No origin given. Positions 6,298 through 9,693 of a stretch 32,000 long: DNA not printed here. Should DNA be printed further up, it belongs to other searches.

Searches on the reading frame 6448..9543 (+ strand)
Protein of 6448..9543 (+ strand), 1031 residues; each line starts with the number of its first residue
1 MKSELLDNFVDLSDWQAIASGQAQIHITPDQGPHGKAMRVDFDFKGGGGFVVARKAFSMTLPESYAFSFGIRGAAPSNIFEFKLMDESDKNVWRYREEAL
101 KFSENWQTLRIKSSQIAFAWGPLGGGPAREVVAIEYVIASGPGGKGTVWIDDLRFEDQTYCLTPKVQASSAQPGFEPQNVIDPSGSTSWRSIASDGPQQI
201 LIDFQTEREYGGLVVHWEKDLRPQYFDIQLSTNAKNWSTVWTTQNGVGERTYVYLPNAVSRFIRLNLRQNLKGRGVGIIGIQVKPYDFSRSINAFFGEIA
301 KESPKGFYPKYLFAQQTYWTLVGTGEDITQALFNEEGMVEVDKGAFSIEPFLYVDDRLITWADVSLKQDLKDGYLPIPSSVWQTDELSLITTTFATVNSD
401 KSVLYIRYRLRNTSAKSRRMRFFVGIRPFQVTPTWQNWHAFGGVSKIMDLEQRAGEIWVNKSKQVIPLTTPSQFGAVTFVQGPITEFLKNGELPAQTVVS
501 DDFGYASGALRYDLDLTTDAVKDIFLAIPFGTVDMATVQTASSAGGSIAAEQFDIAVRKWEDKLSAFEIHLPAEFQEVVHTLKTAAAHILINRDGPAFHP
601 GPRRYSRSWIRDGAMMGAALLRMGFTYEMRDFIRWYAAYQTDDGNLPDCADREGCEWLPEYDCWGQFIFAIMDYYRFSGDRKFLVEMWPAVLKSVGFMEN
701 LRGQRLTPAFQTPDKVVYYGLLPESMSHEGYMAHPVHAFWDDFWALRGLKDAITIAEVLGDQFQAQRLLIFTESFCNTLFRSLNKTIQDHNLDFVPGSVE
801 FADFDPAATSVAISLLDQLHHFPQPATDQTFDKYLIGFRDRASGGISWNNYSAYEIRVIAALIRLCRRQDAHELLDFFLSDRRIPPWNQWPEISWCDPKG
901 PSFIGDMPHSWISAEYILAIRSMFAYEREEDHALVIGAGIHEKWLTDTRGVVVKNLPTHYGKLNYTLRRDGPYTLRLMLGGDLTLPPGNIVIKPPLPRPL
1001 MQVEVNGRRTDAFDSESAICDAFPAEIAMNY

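Call 14: search_protein_families(library=pfam, proteins=[window:6448-9543:+], max_evalue=0.001)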
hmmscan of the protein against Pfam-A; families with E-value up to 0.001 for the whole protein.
window:6448-9543:+ (1031 aa): 2 families
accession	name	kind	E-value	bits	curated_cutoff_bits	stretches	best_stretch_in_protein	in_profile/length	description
PF00754.31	F5_F8_type_C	-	6.8e-13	49.3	28.2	1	166-270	2-115/127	F5/8 type C domain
PF22633.2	F5_F8_type_C_2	-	6.5e-09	36.7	27.8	1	179-265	1-91/91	NedA-like, galactose-binding domain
